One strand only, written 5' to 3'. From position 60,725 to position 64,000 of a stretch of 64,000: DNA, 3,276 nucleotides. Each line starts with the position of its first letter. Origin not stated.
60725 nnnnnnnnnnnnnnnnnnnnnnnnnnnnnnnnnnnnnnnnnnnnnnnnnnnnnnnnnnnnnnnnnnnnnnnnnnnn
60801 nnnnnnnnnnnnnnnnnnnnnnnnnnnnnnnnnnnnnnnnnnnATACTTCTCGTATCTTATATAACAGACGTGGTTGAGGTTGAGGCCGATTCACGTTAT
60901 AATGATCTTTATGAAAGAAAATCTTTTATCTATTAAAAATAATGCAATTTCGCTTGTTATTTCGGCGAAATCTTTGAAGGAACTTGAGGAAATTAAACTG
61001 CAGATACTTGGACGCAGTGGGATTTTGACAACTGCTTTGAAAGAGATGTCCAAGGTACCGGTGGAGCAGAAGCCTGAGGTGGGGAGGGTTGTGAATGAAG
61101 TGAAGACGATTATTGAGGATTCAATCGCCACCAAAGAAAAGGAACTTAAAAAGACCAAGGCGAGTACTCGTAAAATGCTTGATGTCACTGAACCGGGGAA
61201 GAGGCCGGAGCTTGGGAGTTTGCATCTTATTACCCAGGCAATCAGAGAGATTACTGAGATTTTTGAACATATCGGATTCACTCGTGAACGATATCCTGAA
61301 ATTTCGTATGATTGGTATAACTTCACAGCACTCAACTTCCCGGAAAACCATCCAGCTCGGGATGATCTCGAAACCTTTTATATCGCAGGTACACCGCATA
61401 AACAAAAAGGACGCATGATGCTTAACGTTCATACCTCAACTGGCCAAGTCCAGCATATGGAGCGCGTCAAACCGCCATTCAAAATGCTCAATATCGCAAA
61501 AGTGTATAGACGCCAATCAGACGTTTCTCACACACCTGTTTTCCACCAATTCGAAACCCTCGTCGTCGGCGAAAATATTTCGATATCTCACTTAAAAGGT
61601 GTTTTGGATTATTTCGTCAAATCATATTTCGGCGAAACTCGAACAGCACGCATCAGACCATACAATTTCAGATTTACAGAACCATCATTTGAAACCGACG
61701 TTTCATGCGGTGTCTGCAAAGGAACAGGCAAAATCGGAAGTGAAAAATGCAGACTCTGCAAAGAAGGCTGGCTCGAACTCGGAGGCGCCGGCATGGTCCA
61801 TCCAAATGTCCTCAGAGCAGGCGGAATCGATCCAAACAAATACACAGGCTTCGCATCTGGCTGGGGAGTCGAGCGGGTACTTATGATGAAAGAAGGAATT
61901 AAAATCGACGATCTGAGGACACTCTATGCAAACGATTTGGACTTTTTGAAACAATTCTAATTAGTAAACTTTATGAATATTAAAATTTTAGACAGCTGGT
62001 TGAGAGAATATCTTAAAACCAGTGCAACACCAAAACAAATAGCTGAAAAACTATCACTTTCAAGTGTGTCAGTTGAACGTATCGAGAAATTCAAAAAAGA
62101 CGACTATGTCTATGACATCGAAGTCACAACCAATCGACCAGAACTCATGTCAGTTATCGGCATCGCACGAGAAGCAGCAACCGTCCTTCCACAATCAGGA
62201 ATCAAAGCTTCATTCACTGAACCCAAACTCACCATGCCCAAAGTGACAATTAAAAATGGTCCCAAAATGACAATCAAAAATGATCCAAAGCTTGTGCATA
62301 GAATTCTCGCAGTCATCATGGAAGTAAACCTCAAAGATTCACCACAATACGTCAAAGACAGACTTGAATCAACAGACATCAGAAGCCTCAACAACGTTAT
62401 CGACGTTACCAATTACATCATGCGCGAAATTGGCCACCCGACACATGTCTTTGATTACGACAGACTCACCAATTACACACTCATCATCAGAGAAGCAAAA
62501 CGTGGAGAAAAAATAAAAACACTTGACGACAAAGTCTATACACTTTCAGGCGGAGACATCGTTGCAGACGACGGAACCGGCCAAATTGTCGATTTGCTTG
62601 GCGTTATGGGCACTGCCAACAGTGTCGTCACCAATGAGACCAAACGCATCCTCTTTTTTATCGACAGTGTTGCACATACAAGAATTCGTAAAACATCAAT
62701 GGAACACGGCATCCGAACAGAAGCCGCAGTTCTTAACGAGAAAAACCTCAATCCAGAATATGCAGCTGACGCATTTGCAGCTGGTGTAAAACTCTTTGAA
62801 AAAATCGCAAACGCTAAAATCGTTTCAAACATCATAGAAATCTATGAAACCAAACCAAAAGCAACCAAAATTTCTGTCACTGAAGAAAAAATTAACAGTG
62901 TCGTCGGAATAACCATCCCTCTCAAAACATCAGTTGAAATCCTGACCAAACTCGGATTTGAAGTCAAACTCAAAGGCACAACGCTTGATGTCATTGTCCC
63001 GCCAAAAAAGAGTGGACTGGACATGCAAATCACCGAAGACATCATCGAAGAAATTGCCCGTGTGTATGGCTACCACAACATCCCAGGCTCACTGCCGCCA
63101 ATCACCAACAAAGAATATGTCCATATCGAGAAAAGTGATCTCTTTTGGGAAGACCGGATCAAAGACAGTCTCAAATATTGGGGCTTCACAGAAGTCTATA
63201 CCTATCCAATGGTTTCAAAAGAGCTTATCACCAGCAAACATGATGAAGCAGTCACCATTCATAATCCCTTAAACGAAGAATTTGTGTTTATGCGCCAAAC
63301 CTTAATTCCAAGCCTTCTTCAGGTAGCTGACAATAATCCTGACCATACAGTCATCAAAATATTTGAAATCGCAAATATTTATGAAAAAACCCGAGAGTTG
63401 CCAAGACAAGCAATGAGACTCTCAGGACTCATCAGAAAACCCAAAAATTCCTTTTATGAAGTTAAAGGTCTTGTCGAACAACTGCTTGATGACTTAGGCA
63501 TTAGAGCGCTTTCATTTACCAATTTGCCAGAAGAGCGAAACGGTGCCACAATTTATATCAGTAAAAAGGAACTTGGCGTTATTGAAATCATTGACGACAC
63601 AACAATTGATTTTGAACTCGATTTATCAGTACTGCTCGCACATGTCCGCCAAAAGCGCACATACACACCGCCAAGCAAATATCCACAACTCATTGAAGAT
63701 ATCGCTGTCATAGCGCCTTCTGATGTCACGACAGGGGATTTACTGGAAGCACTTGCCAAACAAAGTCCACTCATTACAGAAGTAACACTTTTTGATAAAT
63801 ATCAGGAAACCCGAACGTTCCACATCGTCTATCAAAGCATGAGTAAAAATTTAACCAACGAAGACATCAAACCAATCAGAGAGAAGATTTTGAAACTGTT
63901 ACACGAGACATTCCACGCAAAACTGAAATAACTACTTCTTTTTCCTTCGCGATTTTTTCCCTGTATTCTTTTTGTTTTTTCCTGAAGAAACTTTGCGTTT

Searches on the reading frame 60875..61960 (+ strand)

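Call 67: search_protein_families(library=pfam, proteins=[window:60875-61960:+], max_evalue=0.0001)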
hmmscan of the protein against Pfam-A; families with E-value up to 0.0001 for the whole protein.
window:60875-61960:+ (361 aa): 2 families
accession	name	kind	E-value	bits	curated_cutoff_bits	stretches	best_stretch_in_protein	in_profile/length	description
PF01409.25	tRNA-synt_2d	-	1.7e-78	263.9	19.8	1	102-361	2-246/246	tRNA synthetases class II core domain (F)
PF02912.23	Phe_tRNA-synt_N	-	3.5e-19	69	22.3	1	32-96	1-65/69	Aminoacyl tRNA synthetase class II, N-terminal domain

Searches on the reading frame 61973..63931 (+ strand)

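Call 67: search_protein_families(library=pfam, proteins=[window:61973-63931:+], max_evalue=0.0001)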
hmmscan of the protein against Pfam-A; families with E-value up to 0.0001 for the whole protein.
window:61973-63931:+ (652 aa): 4 families
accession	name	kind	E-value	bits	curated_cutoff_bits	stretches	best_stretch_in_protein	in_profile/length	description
PF03483.22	B3_4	-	1.4e-44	152.1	29.3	1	113-279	8-173/174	B3/4 domain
PF17759.6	tRNA_synthFbeta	-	4.2e-28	98.7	22.4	1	392-540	21-193/214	Phenylalanyl tRNA synthetase beta chain CLM domain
PF03484.21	B5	-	7e-17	61.8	28.6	1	300-367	1-67/67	tRNA synthetase B5 domain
PF03147.19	FDX-ACB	-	2.3e-14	54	31.1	1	568-652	1-94/94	Ferredoxin-fold anticodon binding domain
